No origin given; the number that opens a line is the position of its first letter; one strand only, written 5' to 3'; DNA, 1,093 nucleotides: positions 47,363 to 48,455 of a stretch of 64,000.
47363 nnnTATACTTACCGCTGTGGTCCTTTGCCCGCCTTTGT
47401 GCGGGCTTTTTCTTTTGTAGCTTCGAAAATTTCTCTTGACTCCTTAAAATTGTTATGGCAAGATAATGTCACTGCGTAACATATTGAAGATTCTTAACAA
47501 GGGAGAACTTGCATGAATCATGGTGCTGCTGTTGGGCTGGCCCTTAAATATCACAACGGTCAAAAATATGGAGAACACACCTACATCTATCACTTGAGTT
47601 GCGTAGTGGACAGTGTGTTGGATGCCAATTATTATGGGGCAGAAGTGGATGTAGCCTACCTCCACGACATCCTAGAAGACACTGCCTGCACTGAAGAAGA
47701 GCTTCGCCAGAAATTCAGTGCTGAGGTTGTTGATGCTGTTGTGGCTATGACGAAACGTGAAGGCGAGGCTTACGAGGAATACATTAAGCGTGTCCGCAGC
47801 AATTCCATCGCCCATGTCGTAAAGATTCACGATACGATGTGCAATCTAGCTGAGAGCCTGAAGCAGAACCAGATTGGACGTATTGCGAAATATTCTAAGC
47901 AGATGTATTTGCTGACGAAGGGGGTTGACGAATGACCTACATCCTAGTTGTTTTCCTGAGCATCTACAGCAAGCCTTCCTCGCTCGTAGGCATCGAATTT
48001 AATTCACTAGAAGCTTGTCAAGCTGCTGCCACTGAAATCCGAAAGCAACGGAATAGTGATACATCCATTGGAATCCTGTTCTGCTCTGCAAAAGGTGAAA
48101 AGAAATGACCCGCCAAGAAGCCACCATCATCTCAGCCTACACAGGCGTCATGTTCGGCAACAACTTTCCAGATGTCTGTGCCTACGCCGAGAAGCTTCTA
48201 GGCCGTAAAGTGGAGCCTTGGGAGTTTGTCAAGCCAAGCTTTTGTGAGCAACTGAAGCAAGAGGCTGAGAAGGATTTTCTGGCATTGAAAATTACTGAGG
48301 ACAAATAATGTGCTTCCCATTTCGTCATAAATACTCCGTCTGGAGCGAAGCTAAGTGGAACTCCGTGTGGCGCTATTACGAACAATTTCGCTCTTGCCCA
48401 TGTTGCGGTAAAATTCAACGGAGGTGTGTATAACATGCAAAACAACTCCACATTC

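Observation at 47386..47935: Stand-alone small alarmone hydrolase as a self-contained moron (terminator - promoter - gene)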

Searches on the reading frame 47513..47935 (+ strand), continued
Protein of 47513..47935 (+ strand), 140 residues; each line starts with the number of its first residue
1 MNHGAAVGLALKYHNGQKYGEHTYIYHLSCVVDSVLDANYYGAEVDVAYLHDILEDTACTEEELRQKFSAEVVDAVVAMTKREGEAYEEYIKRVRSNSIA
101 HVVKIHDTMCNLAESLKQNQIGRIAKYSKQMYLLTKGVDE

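Call 39: fold_search(model_id=the predicted structure, library=viral)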
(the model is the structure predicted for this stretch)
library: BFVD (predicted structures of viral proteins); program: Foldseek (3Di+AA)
matches with E <= 10: 100; with E <= 0.001: 20
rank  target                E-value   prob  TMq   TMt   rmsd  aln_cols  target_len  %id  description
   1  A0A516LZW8            2.9e-10  1.00  0.89  0.74   2.5       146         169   40  (no name in the UniProt tables at hand)
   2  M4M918                1.2e-09  1.00  0.91  0.89   1.2       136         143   40  (no name in the UniProt tables at hand)
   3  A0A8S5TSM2            1.4e-07  1.00  0.85  0.40   2.0       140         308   31  (P)ppGpp synthetase, RelA/SpoT family [Podoviridae sp. ctARy1]
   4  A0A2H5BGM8            2.1e-07  1.00  0.90  0.83   1.8       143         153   30  HD domain-containing protein [Vibrio phage Ceto]
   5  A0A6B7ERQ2            1.9e-06  1.00  0.83  0.67   2.5       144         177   26  (no name in the UniProt tables at hand)
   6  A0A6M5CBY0            2.1e-06  1.00  0.87  0.79   1.9       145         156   26  (no name in the UniProt tables at hand)
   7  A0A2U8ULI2            3.3e-06  1.00  0.86  0.40   2.9       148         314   24  (no name in the UniProt tables at hand)
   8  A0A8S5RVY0            7.8e-06  1.00  0.77  0.67   3.8       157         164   24  (P)ppGpp synthetase, RelA/SpoT family [Siphoviridae sp. ctHip2]
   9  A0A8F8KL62            8.7e-06  1.00  0.74  0.53   2.1       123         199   29  (P)ppGpp synthetase/hydrolase [Clandestinovirus]
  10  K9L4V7                7.5e-05  1.00  0.84  0.30   2.3       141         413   23  Uncharacterized protein [Pectobacterium phage phiTE]
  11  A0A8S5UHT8            8.3e-05  1.00  0.84  0.73   2.5       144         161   26  Guanosine polyphosphate pyrophosphohydrolases/synthetase [Myoviridae sp. ctu2j3]
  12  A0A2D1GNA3            1.2e-04  1.00  0.73  0.30   4.6       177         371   21  (no name in the UniProt tables at hand)
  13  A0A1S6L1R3            1.4e-04  1.00  0.72  0.39   7.2       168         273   19  (no name in the UniProt tables at hand)
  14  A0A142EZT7            2.8e-04  1.00  0.77  0.56   3.1       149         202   24  (no name in the UniProt tables at hand)
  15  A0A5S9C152            3.1e-04  1.00  0.82  0.68   2.6       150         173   18  Phosphohydrolase [Tenacibaculum phage PTm1]
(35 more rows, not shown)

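Call 42: get_annotated_region(hit=H29, flank=3000)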
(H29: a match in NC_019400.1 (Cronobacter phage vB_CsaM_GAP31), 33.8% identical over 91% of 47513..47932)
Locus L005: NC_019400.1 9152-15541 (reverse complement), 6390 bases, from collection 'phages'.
description: Cronobacter phage vB_CsaM_GAP31, complete genome.
organism: Cronobacter phage vB_CsaM_GAP31 (NCBI taxid 1141135)
taxonomy: Viruses; Duplodnaviria; Heunggongvirae; Uroviricota; Caudoviricetes; Vequintavirinae; Seunavirus; Seunavirus GAP31
host: Cronobacter sakazakii; source: -; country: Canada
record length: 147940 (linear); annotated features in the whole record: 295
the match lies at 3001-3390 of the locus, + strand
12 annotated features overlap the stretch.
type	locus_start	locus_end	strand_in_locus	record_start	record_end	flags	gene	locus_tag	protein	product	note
CDS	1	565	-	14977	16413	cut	-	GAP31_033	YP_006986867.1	HNH endonuclease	similar toADP02612.1 conserved hypothetical protein [Salmonella phage PVP-SE1]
CDS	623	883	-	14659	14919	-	-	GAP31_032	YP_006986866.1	tail protein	similar to ADP02613.1 hypothetical protein [Salmonella phage PVP-SE1]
CDS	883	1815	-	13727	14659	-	-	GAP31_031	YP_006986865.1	HNH endonuclease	similar to ADP02614.1 anti-sigma factor [Salmonella phage PVP-SE1]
CDS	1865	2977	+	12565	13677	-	-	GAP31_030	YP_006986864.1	thymidylate kinase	similar to ADP02615.1 hypothetical protein [Salmonella phage PVP-SE1]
CDS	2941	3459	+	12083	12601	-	-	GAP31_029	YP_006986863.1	metal-dependent phosphohydrolase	similar to ADP02616.1 conserved hypothetical protein [Salmonella phage PVP-SE1]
CDS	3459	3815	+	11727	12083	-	-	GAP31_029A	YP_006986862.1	hypothetical protein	similar toADP02617.1 hypothetical protein [Salmonella phage PVP-SE1]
CDS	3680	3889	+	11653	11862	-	-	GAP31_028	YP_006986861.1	hypothetical protein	similar to ADE35053.1 hypothetical protein [Klebsiella phage KP15]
CDS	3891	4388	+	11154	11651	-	-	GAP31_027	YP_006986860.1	hypothetical protein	similar to ADP02618.1 hypothetical protein [Salmonella phage PVP-SE1]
CDS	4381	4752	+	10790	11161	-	-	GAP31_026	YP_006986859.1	hypothetical protein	similar to ADP02619.1 conserved hypothetical protein [Salmonella phage PVP-SE1]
CDS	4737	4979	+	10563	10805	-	-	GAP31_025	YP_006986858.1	hypothetical protein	similar to ADP02620.1 hypothetical protein [Salmonella phage PVP-SE1]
CDS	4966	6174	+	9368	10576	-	-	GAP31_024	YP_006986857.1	ATPase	similar to ADP02621.1 MoxR ATPase [Salmonella phage PVP-SE1]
CDS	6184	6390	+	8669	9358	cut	-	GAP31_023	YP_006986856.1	hypothetical protein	-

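Call 43: get_annotated_region(hit=H1, flank=5000)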
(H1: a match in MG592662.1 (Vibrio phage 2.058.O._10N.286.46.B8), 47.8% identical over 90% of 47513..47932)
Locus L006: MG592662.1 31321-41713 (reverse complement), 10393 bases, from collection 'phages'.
description: Vibrio phage 2.058.O._10N.286.46.B8, partial genome.
organism: Vibrio phage 2.058.O._10N.286.46.B8 (NCBI taxid 1881377)
taxonomy: Viruses; Duplodnaviria; Heunggongvirae; Uroviricota; Caudoviricetes
host: Vibrio lentus; source: iron chloride precipitation of 0.2um-filtered seawater, resuspended in oxalate solution; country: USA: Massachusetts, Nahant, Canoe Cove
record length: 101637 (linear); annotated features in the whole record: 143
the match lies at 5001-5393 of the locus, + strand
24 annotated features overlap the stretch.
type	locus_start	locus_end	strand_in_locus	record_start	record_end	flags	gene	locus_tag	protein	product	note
CDS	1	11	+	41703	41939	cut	-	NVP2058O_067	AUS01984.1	hypothetical protein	NVP2058O_067; tara_best_match:OM-RGC.v1.033829209; cvp_best_match:CAMPEP_0000023936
CDS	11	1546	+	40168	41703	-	-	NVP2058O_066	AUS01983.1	hypothetical protein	NVP2058O_066; tara_best_match:OM-RGC.v1.002340944; cvp_best_match:CAMPEP_0000024006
CDS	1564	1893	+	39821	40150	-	-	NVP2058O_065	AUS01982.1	protein of unknown function DUF4326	NVP2058O_065; aclame_best_match:protein:vir:5422; tara_best_match:OM-RGC.v1.031633211; ...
CDS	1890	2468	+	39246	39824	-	-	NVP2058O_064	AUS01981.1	coil containing protein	NVP2058O_064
CDS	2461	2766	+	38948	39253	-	-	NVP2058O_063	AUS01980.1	hypothetical protein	NVP2058O_063; tara_best_match:OM-RGC.v1.030644352; cvp_best_match:CAMPEP_0000024034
CDS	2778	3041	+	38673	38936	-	-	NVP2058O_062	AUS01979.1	TMhelix containing protein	NVP2058O_062; tara_best_match:OM-RGC.v1.033248545; cvp_best_match:CAMPEP_0000023928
CDS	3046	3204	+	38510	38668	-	-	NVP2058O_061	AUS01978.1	hypothetical protein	NVP2058O_061; cvp_best_match:CAMPEP_0000023956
CDS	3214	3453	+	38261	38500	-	-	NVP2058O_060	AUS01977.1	hypothetical protein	NVP2058O_060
CDS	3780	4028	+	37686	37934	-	-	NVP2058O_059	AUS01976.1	hypothetical protein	NVP2058O_059; tara_best_match:OM-RGC.v1.031318425; cvp_best_match:CAMPEP_0000024004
CDS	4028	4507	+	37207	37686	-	-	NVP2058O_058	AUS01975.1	hypothetical protein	NVP2058O_058; tara_best_match:OM-RGC.v1.023322174; cvp_best_match:CAMPEP_0000023886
CDS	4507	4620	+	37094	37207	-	-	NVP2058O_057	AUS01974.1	TMhelix containing protein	NVP2058O_057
CDS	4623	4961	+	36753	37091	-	-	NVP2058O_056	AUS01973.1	TMhelix containing protein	NVP2058O_056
CDS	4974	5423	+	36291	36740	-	-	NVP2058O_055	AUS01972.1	HD domain protein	NVP2058O_055; tara_best_match:OM-RGC.v1.025303611; cvp_best_match:CAMPEP_0000011666; ...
CDS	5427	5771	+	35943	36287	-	-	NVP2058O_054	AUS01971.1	hypothetical protein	NVP2058O_054; tara_best_match:OM-RGC.v1.028959558; cvp_best_match:CAMPEP_0000024098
CDS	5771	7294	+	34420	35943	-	-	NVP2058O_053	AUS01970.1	nucleic acid-binding, OB-fold protein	NVP2058O_053; tara_best_match:OM-RGC.v1.001582472; cvp_best_match:CAMPEP_0000024076; InterPro:IPR012340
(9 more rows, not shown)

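Call 48: search_solved_structures(query=L005:2941-3456:+, max_evalue=0.001, show_alignments=1)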
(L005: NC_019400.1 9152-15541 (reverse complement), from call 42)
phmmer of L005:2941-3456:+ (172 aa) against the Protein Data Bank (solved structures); distinct sequences matched with E-value up to 0.001: 16.
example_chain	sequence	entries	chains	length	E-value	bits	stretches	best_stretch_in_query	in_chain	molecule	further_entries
7smg_A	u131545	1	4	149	6.4e-25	91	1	18-155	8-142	(p)ppApp hydrolase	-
1vj7_A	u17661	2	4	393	6.9e-10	42.2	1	19-153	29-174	Bifunctional RELA/SPOT | Bifunctional (p)ppGpp synthase/hydrolase RelA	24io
8acu_A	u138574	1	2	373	8.6e-10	41.9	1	23-143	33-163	GTP pyrophosphokinase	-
6yxa_A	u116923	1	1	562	1.7e-09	40.8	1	24-143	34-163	GTP pyrophosphokinase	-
7oiw_A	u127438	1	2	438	1.9e-09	40.7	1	21-153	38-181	GTP pyrophosphokinase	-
7qps_A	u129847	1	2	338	9e-08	35.3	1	26-112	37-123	ACT domain protein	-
3nr1_A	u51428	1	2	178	1.8e-07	34.3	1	16-150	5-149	HD domain-containing protein 3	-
7qpr_A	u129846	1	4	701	2.6e-07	33.8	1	26-112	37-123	ACT domain protein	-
5vxa_A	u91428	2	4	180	1.6e-06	31.2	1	16-150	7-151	Guanosine-3',5'-bis(diphosphate) 3'-pyrophosphohydrolase MESH1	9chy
8fr8_I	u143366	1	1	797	2.1e-06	30.8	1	16-131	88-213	GTP pyrophosphokinase RelA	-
4yf1_A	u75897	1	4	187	2.2e-06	30.8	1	25-99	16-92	Lmo0812 protein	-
5xnx_A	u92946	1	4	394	2.6e-06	30.5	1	18-131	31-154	Bifunctional (p)ppGpp synthase/hydrolase RelA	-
7qoc_A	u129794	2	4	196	7.1e-06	29.1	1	17-126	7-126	Guanosine polyphosphate pyrophosphohydrolases/synthetases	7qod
7ohg_A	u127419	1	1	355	1.7e-05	27.9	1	18-80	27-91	Guanosine-3',5'-bis(Diphosphate) 3'-pyrophosphohydrolase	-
6s2t_A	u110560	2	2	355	1.7e-05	27.9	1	18-80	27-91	(P)ppGpp synthetase I, SpoT/RelA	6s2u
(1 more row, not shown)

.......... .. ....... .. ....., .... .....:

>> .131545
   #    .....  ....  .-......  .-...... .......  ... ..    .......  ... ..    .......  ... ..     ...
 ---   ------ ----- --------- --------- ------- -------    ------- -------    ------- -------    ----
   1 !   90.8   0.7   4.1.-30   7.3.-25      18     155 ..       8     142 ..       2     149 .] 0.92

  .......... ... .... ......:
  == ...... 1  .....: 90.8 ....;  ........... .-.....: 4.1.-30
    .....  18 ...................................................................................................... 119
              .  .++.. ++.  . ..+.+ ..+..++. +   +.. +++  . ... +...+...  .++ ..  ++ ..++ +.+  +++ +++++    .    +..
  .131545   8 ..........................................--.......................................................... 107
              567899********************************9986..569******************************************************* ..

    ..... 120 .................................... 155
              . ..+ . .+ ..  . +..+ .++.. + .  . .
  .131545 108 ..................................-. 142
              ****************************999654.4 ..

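Call 58: find_encoding_contigs(protein=window:47513-47935:+, flank=3000, max_places=3)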
Protein window:47513-47935:+ (140 aa): 8 contigs read that carry it; 3 places shown.
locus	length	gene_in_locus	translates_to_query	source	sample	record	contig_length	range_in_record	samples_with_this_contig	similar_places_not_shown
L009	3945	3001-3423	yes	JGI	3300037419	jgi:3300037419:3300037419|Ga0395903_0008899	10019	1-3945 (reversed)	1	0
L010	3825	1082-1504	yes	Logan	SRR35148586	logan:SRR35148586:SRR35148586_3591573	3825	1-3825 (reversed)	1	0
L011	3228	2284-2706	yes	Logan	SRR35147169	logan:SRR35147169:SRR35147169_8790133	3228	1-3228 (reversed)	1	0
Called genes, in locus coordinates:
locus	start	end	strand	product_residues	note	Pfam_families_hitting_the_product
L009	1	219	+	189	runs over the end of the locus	PF20111:DUF6501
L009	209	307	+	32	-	-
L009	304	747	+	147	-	-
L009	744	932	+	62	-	-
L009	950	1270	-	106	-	-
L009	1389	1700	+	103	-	-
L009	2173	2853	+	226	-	-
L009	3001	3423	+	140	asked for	PF13328:HD_4 (weak)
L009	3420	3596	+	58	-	-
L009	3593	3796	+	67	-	PF24875:DUF7736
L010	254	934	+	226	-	-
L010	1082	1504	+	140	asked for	PF13328:HD_4 (weak)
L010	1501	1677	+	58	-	-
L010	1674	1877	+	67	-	PF24875:DUF7736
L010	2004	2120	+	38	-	-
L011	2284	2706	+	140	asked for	PF13328:HD_4 (weak)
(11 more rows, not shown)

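Call 61: list_cluster_members(proteins=[P0008, P0027, P0028, P0040, P0043])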
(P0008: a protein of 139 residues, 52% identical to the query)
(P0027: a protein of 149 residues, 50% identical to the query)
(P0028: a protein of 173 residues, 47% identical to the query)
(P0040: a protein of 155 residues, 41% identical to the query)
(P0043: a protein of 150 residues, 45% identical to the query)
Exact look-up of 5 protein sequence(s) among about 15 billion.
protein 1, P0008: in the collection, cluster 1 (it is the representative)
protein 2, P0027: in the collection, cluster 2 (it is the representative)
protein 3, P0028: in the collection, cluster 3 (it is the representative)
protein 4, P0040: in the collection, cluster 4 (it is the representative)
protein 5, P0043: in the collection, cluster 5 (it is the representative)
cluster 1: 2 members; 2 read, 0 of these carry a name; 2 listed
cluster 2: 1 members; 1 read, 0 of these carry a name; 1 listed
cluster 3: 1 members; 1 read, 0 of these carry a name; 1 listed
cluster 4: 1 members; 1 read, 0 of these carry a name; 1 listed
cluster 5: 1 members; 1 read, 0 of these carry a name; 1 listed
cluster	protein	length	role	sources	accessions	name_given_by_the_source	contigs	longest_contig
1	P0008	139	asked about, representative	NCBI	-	-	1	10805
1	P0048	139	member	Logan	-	-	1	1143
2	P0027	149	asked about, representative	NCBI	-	-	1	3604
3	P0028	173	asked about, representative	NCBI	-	-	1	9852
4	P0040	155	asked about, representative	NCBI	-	-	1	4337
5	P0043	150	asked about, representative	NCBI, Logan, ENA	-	-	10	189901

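Call 74: find_encoding_contigs(protein=P0043, flank=5000, max_places=2)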
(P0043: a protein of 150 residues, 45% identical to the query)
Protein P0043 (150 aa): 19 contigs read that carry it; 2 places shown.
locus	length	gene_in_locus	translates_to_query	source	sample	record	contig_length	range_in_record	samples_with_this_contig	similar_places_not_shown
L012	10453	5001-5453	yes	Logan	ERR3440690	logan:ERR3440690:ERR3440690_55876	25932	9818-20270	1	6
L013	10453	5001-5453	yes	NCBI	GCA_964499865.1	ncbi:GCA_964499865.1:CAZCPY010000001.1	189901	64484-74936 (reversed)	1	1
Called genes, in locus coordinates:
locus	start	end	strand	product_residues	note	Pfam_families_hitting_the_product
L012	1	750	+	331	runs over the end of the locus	-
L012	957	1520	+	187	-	-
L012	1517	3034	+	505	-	PF03796:DnaB_C, PF13481:AAA_25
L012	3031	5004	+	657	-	PF17975:RNR_Alpha, PF21995:RNR-II_ins_dom, PF02867:Ribonuc_red_lgC (faint)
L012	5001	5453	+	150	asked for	-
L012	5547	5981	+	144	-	-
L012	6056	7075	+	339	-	PF13155:Toprim_2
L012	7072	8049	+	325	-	-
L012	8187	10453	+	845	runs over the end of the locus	PF00476:DNA_pol_A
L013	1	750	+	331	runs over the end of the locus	-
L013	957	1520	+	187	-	-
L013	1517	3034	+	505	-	PF03796:DnaB_C, PF13481:AAA_25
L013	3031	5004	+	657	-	PF17975:RNR_Alpha, PF21995:RNR-II_ins_dom, PF02867:Ribonuc_red_lgC (faint)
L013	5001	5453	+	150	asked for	-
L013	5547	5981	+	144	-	-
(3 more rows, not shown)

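Call 75: find_encoding_contigs(protein=P0025, flank=5000, max_places=1)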
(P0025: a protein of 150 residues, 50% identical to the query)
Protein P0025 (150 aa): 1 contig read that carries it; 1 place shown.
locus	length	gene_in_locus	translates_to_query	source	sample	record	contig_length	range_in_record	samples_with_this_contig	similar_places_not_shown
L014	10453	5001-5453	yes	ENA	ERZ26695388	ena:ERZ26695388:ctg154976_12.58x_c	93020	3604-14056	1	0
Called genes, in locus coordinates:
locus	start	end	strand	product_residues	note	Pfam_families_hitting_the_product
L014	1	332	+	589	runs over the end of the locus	PF04095:NAPRTase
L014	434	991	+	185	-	-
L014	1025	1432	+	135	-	-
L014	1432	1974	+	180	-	-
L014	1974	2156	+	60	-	-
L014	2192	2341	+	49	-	-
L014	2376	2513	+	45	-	-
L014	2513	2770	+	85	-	-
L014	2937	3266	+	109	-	-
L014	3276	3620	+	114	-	-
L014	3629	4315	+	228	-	-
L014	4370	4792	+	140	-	PF24579:PDDEXK_14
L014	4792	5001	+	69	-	-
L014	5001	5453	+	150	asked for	PF13328:HD_4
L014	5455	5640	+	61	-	-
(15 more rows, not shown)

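Call 76: search_protein_representatives(protein=window:47513-47932:+)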
Query: 140 residues. Proteins with E-value up to 0.001 (for the whole library): 11218; up to 1e-10: 1413; up to 1e-30: 5. The best 150 are listed.
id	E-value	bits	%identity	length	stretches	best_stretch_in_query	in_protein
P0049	4.5e-37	143.2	58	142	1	6-135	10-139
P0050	4.1e-33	130.4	56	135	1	9-135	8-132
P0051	4.8e-32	126.9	51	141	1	6-138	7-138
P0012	7.0e-32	126.4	54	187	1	5-136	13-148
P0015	1.0e-30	122.7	50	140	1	6-132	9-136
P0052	2.1e-30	121.6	49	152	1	6-137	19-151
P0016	2.3e-30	121.5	51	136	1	6-135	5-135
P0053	4.1e-29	117.5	49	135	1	8-135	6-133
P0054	3.0e-28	114.6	50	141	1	3-134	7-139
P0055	4.6e-28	114.0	48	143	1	4-135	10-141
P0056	5.7e-28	113.8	47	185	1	6-134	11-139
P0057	8.9e-28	113.1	51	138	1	5-134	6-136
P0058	1.5e-27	112.4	48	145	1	9-136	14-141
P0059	2.2e-27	111.8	51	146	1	8-135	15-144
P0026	2.5e-27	111.7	49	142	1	6-134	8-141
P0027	2.9e-27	111.4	52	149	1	12-136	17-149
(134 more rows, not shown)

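Call 78: get_annotated_region(hit=H11, flank=2500)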
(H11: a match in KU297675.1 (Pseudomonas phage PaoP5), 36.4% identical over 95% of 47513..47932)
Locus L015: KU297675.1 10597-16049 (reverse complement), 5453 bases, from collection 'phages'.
description: Pseudomonas phage PaoP5, complete genome.
organism: Pseudomonas phage PaoP5 (NCBI taxid 1716042)
taxonomy: Viruses; Duplodnaviria; Heunggongvirae; Uroviricota; Caudoviricetes; Pakpunavirus
host: Pseudomonas aeruginosa PAO1; source: hospital sewage; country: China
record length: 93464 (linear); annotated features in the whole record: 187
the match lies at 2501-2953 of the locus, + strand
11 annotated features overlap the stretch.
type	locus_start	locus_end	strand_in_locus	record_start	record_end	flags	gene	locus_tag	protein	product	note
CDS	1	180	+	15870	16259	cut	-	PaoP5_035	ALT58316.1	dCMP deaminase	-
CDS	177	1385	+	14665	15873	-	-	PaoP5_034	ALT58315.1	putative DNA ligase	-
CDS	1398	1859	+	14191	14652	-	-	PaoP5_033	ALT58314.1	hypothetical protein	-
CDS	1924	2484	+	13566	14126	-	-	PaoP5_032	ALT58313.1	putative cell wall hydrolase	-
CDS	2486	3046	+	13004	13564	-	-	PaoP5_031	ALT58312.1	hypothetical protein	-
CDS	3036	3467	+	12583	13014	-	-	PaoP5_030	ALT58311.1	hypothetical protein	-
CDS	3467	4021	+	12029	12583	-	-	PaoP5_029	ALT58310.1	putative phosphohydrolase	-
CDS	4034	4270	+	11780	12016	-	-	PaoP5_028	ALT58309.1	hypothetical protein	-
CDS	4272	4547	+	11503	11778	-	-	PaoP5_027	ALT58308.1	hypothetical protein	-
CDS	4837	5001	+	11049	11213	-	-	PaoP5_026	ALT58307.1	hypothetical protein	-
CDS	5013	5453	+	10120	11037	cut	-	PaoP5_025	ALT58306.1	putative RNA ligase 1 and tail attachment protein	-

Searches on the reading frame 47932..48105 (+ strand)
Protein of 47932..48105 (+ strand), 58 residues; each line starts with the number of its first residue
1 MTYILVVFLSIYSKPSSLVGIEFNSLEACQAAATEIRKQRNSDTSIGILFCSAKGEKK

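Call 33: search_protein_families(library=phrogs, proteins=[window:47932-48105:+], max_evalue=0.001)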
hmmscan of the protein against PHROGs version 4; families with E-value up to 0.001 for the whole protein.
window:47932-48105:+ (58 aa): 1 family
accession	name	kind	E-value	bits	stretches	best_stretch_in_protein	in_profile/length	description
phrog_3766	-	unknown function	7.2e-05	23.9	1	1-56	1-62/66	-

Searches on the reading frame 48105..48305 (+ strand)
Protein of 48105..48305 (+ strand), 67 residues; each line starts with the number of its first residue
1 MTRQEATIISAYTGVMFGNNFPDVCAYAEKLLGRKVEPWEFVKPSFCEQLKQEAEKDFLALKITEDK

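Call 33: search_protein_families(library=phrogs, proteins=[window:48105-48305:+], max_evalue=0.001)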
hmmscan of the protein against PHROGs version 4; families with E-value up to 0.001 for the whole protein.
window:48105-48305:+ (67 aa): 2 families
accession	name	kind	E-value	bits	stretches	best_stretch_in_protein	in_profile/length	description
phrog_13999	-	unknown function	4.5e-12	46.7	1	1-66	4-68/71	-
phrog_23870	-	unknown function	2.2e-05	25.8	1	1-61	1-60/126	-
